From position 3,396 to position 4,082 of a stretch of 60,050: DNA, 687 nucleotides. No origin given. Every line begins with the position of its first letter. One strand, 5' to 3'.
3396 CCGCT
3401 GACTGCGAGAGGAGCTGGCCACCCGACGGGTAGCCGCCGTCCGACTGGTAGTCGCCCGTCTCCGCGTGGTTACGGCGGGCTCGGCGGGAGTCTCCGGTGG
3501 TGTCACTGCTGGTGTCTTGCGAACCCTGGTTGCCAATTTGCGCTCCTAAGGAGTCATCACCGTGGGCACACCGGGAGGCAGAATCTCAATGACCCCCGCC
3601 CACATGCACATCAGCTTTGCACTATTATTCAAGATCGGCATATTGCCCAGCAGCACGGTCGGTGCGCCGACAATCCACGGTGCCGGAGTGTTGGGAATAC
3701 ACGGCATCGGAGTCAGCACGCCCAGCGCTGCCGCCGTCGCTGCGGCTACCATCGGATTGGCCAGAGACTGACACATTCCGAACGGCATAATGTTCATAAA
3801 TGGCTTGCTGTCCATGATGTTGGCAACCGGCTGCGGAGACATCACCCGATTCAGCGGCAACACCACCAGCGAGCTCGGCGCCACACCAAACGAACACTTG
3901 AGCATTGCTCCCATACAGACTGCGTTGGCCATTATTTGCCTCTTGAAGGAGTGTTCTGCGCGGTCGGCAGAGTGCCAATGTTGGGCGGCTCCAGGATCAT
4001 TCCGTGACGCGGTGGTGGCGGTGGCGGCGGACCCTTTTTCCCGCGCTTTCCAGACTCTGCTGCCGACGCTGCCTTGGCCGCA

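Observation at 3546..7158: vgrG-linked cargo module: MORN-repeat protein with 9-nt-periodic Pro-rich tail and polyproline tract, plus standalone DUF4280 PAAR-like protein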

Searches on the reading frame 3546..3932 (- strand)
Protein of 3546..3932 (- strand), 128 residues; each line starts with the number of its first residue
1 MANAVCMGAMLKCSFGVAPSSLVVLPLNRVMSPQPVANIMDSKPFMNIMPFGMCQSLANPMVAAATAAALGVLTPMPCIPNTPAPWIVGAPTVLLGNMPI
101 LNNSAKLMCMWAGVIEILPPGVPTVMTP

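Call 7: search_protein_families(library=pfam, proteins=[window:3546-3932:-], max_evalue=0.01)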
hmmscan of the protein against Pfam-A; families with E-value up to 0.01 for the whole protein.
window:3546-3932:- (128 aa): 1 family
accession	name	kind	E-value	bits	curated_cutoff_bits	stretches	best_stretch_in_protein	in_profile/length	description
PF14107.11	DUF4280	-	6.7e-33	114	26.3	1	5-120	1-107/109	Domain of unknown function (DUF4280)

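Call 8: search_protein_families(library=ncbifam, proteins=[window:3546-3932:-], max_evalue=0.01)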
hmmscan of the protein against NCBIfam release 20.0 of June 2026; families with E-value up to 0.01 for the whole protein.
window:3546-3932:- (128 aa): 1 family
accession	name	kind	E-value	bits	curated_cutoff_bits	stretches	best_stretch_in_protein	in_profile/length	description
NF041248.1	T6SS_IglG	exception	3.2e-17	62.9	200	1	6-121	57-166/173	type VI secretion system PAAR-like protein IglG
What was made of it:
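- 3546..3932 (-): Stand-alone DUF4280 PAAR-like spike cap, 128 aa. Its start overlaps the MORN stop (TAATG). PF14107 E 6.7e-33; NF041248 IglG E 3e-17, below that model's cut-off (calls 7, 8).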

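Call 12: find_encoding_contigs(protein=window:3546-3932:-, flank=10000, max_places=6)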
Protein window:3546-3932:- (128 aa): 23 contigs read that carry it; 6 places shown.
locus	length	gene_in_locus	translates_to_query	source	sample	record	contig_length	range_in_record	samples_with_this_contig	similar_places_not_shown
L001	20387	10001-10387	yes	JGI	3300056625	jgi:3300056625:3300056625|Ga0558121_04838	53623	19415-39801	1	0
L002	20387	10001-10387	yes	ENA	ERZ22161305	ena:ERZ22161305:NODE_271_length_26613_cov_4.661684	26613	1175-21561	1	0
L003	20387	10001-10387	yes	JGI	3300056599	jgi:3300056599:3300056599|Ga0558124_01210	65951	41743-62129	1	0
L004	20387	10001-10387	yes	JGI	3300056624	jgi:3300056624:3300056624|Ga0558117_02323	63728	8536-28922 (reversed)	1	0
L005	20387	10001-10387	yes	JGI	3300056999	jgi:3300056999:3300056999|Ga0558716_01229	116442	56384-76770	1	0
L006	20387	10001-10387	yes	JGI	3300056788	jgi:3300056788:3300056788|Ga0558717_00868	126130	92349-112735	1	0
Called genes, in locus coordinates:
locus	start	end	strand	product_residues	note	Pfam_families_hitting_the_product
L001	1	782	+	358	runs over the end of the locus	PF06812:ImpA_N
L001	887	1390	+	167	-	PF05591:T6SS_VipA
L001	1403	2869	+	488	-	PF05943:VipB, PF18945:VipB_2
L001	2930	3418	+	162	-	PF05638:T6SS_HCP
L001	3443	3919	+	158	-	PF04965:GPW_gp25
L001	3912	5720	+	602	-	PF05947:T6SS_TssF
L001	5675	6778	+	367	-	PF06996:T6SS_TssG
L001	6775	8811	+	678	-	PF05954:Phage_GPD, PF04717:Phage_base_V, PF22178:Gp5_trimer_C, PF06715:Gp5_C (faint)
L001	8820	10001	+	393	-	-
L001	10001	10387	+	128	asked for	PF14107:DUF4280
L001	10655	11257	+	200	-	-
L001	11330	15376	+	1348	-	PF11617:Cu-binding_MopE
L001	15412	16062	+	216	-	PF08238:Sel1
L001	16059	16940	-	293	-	PF01145:Band_7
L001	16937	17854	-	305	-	PF01145:Band_7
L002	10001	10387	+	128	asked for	PF14107:DUF4280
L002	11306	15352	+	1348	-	PF11617:Cu-binding_MopE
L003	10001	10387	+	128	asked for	PF14107:DUF4280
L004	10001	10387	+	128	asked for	PF14107:DUF4280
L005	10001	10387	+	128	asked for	PF14107:DUF4280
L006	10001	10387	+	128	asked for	PF14107:DUF4280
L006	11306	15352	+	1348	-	PF11617:Cu-binding_MopE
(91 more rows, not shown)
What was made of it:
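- Checked: It is 1348 aa in sister contigs (call 12).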

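Call 26: find_homologous_proteins(query=window:3546-3932:-)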
Query window:3546-3932:- (128 aa): 8000 proteins with E <= 0.001 among 8000 candidates; the best 120 are listed.
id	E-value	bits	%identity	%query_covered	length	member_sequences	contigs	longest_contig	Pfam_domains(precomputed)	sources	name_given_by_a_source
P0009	5.2e-65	235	89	100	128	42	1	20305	PF14107.12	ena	-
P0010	1.3e-64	234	88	100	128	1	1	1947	PF14107.12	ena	-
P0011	3.2e-64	233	86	100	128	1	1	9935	PF14107.12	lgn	-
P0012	3.4e-64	233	88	100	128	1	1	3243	PF14107.12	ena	-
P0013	2.1e-62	227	83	100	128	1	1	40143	PF14107.12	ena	-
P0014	7.4e-60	219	78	100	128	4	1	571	PF14107.12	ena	-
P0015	1.3e-58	214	77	100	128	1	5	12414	PF14107.12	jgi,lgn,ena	-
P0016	7.3e-58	212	78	100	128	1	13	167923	PF14107.12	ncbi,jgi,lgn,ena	jgi:hypothetical protein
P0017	7.7e-58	212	78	100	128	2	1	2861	PF14107.12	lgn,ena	-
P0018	1.1e-57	211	77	100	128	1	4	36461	PF14107.12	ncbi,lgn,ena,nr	ncbi:MAG: DUF4280 domain-containing protein [Deltaproteobacteria bacterium]|nr:DUF4280 domain-contai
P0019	1.5e-57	211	80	100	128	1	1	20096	PF14107.12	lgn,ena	-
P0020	2.3e-57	211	77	100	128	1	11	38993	PF14107.12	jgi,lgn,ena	jgi:hypothetical protein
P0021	2.4e-57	210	77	100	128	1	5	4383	PF14107.12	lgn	-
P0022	2.4e-57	210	77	100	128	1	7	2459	PF14107.12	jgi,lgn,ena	jgi:Domain of unknown function (DUF4280)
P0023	3.0e-57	210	79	100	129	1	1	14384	PF14107.12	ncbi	-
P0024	6.0e-57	209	80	100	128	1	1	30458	PF14107.12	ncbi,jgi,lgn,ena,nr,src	ncbi:MAG TPA: DUF4280 domain-containing protein [Blastocatellia bacterium]|nr:DUF4280 domain-contain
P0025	1.3e-56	208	76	100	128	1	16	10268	PF14107.12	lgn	-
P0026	1.3e-56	208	76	100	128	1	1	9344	PF14107.12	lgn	-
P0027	1.6e-56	208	78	100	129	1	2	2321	PF14107.12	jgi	jgi:hypothetical protein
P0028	1.7e-56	208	77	100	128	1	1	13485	PF14107.12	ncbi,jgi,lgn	-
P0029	2.0e-56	207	76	100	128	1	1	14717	PF14107.12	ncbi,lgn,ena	-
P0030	2.7e-56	207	79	100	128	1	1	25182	PF14107.12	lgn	-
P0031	3.0e-56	207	77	100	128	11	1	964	PF14107.12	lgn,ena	-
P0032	3.9e-56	206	77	100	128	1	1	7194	PF14107.12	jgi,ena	jgi:hypothetical protein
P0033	4.8e-56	206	75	100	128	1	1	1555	PF14107.12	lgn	-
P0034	7.3e-56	206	76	100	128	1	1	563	PF14107.12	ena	-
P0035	7.5e-56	206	78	100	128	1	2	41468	PF14107.12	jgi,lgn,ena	-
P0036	1.1e-55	205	76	100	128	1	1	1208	PF14107.12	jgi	jgi:hypothetical protein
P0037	1.4e-55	205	77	100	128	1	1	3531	PF14107.12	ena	-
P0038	1.8e-55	204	75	100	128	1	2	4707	PF14107.12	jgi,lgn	-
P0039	1.9e-55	204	76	100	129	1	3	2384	PF14107.12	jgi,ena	-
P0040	2.2e-55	204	77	100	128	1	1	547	PF14107.12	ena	-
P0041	2.4e-55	204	74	100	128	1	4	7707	PF14107.12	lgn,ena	-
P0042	2.4e-55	204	76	100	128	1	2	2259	PF14107.12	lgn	-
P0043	2.7e-55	204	75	100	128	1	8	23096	PF14107.12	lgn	-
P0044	3.0e-55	204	77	100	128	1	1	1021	PF14107.12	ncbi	-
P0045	3.8e-55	203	74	100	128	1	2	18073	PF14107.12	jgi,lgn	jgi:hypothetical protein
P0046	3.9e-55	203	75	100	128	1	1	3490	PF14107.12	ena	-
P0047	6.5e-55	203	75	100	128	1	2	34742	PF14107.12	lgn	-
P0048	6.8e-55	202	77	100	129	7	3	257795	PF14107.12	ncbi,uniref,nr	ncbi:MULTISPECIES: DUF4280 domain-containing protein [Polyangium]|uniref:DUF4280 domain-containing p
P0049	8.2e-55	202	79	100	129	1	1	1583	PF14107.12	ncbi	-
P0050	8.3e-55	202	76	100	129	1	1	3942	PF14107.12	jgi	jgi:hypothetical protein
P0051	8.6e-55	202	75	100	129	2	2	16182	PF14107.12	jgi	jgi:hypothetical protein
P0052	8.8e-55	202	78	98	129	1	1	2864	PF14107.12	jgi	jgi:hypothetical protein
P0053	8.9e-55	202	88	87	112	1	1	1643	PF14107.12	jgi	-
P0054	1.1e-54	202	77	100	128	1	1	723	PF14107.12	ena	-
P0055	1.3e-54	202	78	100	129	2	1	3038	PF14107.12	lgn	-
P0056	1.4e-54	201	75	100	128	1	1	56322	PF14107.12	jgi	jgi:uncharacterized protein DUF4280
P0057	2.1e-54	201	77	100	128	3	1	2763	PF14107.12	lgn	-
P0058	2.3e-54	201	75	100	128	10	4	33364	PF14107.12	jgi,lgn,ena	jgi:hypothetical protein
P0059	2.5e-54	201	77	100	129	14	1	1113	PF14107.12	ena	-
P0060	2.5e-54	201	76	100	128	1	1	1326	PF14107.12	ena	-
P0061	3.0e-54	200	75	100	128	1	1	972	PF14107.12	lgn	-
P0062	3.5e-54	200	74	100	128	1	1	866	PF14107.12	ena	-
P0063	3.6e-54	200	73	100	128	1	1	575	PF14107.12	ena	-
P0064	3.8e-54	200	74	100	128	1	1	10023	PF14107.12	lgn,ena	-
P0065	4.1e-54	200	77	95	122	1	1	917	PF14107.12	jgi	-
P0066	4.2e-54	200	78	95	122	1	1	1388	PF14107.12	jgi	-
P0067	4.3e-54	200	74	100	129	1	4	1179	PF14107.12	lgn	-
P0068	6.2e-54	199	73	100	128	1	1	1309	PF14107.12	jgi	jgi:hypothetical protein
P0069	7.1e-54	199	75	100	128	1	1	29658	PF14107.12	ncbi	-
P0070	7.3e-54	199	77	100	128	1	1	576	PF14107.12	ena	-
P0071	7.5e-54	199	74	100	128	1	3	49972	PF14107.12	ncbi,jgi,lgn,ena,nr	ncbi:MAG: DUF4280 domain-containing protein [Desulfobacterales bacterium]|nr:DUF4280 domain-containi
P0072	8.2e-54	199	73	100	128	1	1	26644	PF14107.12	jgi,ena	-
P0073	8.7e-54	199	74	100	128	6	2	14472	PF14107.12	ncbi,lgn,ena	-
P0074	8.7e-54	199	73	100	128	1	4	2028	PF14107.12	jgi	-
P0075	9.3e-54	199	77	100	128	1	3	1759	PF14107.12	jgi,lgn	-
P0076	9.6e-54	199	75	100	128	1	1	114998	PF14107.12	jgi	jgi:Domain of unknown function (DUF4280)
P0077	1.2e-53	198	74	100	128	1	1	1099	PF14107.12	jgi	jgi:hypothetical protein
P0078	1.2e-53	198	74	100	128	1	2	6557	PF14107.12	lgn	-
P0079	1.4e-53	198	74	100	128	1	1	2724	PF14107.12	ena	-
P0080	1.5e-53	198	75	100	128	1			PF14107.12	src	-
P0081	1.6e-53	198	79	91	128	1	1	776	PF14107.12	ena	-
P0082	1.7e-53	198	77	100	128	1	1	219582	PF14107.12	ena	-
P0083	1.7e-53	198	73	100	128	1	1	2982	PF14107.12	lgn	-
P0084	1.8e-53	198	76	100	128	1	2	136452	PF14107.12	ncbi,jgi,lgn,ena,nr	ncbi:MAG TPA: DUF4280 domain-containing protein [Pyrinomonadaceae bacterium]|jgi:hypothetical protei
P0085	1.8e-53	198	76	100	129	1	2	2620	PF14107.12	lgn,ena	-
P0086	2.4e-53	197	77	91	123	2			PF14107.12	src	-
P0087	2.5e-53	197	74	100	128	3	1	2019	PF14107.12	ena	-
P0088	2.7e-53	197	73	100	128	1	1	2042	PF14107.12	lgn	-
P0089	2.8e-53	197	73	100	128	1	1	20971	PF14107.12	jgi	jgi:hypothetical protein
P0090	2.9e-53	197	76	100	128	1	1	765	PF14107.12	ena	-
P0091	2.9e-53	197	73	100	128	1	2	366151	PF14107.12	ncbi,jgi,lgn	jgi:hypothetical protein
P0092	3.1e-53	197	76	97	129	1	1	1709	PF14107.12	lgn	-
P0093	3.1e-53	197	77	97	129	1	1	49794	PF14107.12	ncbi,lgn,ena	-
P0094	3.1e-53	197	76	100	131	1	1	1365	PF14107.12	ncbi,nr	ncbi:MAG: DUF4280 domain-containing protein [Gammaproteobacteria bacterium]|nr:DUF4280 domain-contai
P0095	3.2e-53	197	75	100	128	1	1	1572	PF14107.12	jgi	-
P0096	3.3e-53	197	74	100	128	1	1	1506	PF14107.12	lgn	-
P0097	3.4e-53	197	75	100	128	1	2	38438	PF14107.12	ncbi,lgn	ncbi:MAG: DUF4280 domain-containing protein [Pseudomonadota bacterium]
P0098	3.4e-53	197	75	100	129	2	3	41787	PF14107.12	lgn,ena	-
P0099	3.5e-53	197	75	100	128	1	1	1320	PF14107.12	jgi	jgi:hypothetical protein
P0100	3.7e-53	197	76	91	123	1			PF14107.12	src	-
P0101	3.9e-53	197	74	100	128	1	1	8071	PF14107.12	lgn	-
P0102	4.0e-53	197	74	100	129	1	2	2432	PF14107.12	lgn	-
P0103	4.4e-53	197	77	100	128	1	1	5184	PF14107.12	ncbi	-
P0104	4.6e-53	197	76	100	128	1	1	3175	PF14107.12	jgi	jgi:hypothetical protein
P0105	4.7e-53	197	74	100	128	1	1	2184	PF14107.12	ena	-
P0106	4.8e-53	197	74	100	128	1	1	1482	PF14107.12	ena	-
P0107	5.4e-53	196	75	100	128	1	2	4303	PF14107.12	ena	-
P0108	5.9e-53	196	74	100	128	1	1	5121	PF14107.12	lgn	-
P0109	5.9e-53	196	74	100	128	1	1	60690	PF14107.12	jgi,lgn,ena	-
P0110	6.4e-53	196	76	98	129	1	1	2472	PF14107.12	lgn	-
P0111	6.6e-53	196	74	100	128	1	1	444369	PF14107.12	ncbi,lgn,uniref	ncbi:DUF4280 domain-containing protein [Duganella sp. S19_KUP01_CR8]|uniref:DUF4280 domain-containin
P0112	6.6e-53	196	73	100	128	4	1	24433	PF14107.12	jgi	jgi:hypothetical protein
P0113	6.6e-53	196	72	100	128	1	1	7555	PF14107.12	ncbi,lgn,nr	ncbi:MAG: DUF4280 domain-containing protein [Oscillochloris sp.]|nr:DUF4280 domain-containing protei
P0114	6.9e-53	196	76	96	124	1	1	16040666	PF14107.12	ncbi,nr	ncbi:Hypothetical protein A7982_05570 [Minicystis rosea]|nr:Hypothetical protein A7982_05570 [Minicy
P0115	6.9e-53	196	76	100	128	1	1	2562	PF14107.12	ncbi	-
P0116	7.4e-53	196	72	100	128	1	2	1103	PF14107.12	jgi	-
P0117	7.6e-53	196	74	100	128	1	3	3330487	PF14107.12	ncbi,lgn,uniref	ncbi:hypothetical protein RugamoR64_12470 [Duganella rhizosphaerae]|uniref:DUF4280 domain-containing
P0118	7.6e-53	196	74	100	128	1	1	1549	PF14107.12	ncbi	-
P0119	8.1e-53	196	74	100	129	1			PF14107.12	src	-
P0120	8.3e-53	196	74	100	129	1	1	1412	PF14107.12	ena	-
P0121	8.7e-53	196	72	100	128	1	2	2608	PF14107.12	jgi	jgi:hypothetical protein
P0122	8.7e-53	196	74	100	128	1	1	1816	PF14107.12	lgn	-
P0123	8.8e-53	196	72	100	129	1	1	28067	PF14107.12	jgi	jgi:hypothetical protein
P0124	8.8e-53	196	76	97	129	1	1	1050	PF14107.12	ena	-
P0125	9.2e-53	196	78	100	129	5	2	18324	PF14107.12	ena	-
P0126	1.0e-52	195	75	100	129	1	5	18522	PF14107.12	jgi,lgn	jgi:hypothetical protein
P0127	1.0e-52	195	79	95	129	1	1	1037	PF14107.12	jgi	jgi:hypothetical protein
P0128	1.1e-52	195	73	100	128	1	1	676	PF14107.12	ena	-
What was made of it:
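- The DUF4280 protein is 72-89% identical across phyla (call 26).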

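Call 27: find_encoding_contigs(protein=P0117, flank=7000, max_places=1)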
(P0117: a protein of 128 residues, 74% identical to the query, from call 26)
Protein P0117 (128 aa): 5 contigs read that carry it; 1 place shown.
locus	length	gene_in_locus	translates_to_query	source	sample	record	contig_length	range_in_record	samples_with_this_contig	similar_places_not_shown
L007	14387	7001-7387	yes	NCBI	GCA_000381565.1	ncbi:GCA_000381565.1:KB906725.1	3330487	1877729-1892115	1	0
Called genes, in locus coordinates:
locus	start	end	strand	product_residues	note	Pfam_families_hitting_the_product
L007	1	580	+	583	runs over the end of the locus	PF05947:T6SS_TssF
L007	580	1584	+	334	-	PF06996:T6SS_TssG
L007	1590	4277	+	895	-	PF02861:Clp_N, PF13191:AAA_16, PF00004:AAA, PF17871:AAA_lid_9, PF00004:AAA, PF07724:AAA_2, PF07728:AAA_5, PF10431:ClpB_D2-small, +5 more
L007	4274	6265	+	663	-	PF05954:Phage_GPD, PF04717:Phage_base_V, PF22178:Gp5_trimer_C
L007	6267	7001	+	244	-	PF07661:MORN_2 (faint)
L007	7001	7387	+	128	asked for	PF14107:DUF4280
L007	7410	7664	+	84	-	-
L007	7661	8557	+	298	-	PF00497:SBP_bac_3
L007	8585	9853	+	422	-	PF00375:SDF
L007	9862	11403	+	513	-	PF00375:SDF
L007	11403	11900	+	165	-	-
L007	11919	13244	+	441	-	PF05936:T6SS_VasE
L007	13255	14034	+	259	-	PF09850:DotU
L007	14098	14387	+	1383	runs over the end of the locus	PF14331:IcmF-related_N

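Call 28: find_encoding_contigs(protein=P0114, flank=7000, max_places=1)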
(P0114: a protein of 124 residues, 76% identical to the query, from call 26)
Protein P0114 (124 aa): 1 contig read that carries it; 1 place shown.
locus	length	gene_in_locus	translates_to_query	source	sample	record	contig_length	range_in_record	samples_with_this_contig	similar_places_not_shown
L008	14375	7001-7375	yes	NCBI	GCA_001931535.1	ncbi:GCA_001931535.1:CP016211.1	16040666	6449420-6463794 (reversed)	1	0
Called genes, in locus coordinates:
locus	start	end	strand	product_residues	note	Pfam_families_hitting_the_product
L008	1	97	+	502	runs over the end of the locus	PF05943:VipB, PF18945:VipB_2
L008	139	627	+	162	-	PF05638:T6SS_HCP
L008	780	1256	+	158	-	PF04965:GPW_gp25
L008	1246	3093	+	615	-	PF05947:T6SS_TssF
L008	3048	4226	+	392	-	PF06996:T6SS_TssG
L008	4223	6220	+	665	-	PF05954:Phage_GPD, PF04717:Phage_base_V, PF22178:Gp5_trimer_C, PF06715:Gp5_C (faint), PF22178:Gp5_trimer_C (weak)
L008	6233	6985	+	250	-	-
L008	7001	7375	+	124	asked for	PF14107:DUF4280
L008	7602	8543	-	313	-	PF01476:LysM (weak)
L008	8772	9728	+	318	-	-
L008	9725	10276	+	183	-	-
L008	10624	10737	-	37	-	-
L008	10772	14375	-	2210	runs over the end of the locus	-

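Call 29: find_encoding_contigs(protein=P0024, flank=7000, max_places=1)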
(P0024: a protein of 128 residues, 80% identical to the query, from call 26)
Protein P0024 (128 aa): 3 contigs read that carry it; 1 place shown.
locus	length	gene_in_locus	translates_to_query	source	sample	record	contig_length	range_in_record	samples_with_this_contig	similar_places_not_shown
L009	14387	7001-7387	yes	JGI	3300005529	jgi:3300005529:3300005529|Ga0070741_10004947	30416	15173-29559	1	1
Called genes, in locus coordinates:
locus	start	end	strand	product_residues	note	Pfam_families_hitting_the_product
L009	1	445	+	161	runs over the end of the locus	PF05638:T6SS_HCP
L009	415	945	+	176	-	PF04965:GPW_gp25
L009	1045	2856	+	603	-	PF05947:T6SS_TssF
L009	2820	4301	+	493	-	PF06996:T6SS_TssG, PF00027:cNMP_binding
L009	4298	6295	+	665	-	PF05954:Phage_GPD, PF04717:Phage_base_V, PF22178:Gp5_trimer_C, PF06715:Gp5_C (faint)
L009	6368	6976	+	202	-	-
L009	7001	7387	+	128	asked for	PF14107:DUF4280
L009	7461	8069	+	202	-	PF05036:SPOR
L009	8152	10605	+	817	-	-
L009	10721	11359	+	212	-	PF13699:eCIS_core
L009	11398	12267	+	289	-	-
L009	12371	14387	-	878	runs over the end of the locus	PF02861:Clp_N (weak), PF13191:AAA_16 (weak), PF23569:NBD_SMAX1 (weak), PF00004:AAA, PF17871:AAA_lid_9, PF07724:AAA_2, PF07728:AAA_5, PF10431:ClpB_D2-small, +5 more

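Call 30: find_encoding_contigs(protein=P0013, flank=7000, max_places=1)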
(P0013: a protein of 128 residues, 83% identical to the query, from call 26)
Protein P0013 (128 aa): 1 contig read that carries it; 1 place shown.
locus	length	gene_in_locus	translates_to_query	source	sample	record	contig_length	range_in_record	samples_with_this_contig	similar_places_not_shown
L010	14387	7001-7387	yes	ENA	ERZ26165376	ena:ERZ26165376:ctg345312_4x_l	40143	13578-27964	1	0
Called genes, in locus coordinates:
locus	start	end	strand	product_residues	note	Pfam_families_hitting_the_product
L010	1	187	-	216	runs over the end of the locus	PF00440:TetR_N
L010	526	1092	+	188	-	PF12779:WXXGXW (faint)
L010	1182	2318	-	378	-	PF00589:Phage_integrase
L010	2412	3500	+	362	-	PF06996:T6SS_TssG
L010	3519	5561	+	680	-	PF05954:Phage_GPD, PF04717:Phage_base_V, PF22178:Gp5_trimer_C, PF06715:Gp5_C (faint)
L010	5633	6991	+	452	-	-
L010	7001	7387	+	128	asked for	PF14107:DUF4280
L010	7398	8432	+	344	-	-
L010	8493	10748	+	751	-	PF11617:Cu-binding_MopE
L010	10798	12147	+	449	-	-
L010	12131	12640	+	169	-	-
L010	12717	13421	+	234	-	-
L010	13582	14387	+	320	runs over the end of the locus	-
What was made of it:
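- Four of four diverse contexts have vgrG, then a 200-450-aa gene, then DUF4280 (calls 27-30).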

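Call 33: search_solved_structures(query=window:3546-3932:-, max_evalue=1)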
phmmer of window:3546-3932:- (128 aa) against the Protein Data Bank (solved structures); distinct sequences matched with E-value up to 1: 0.
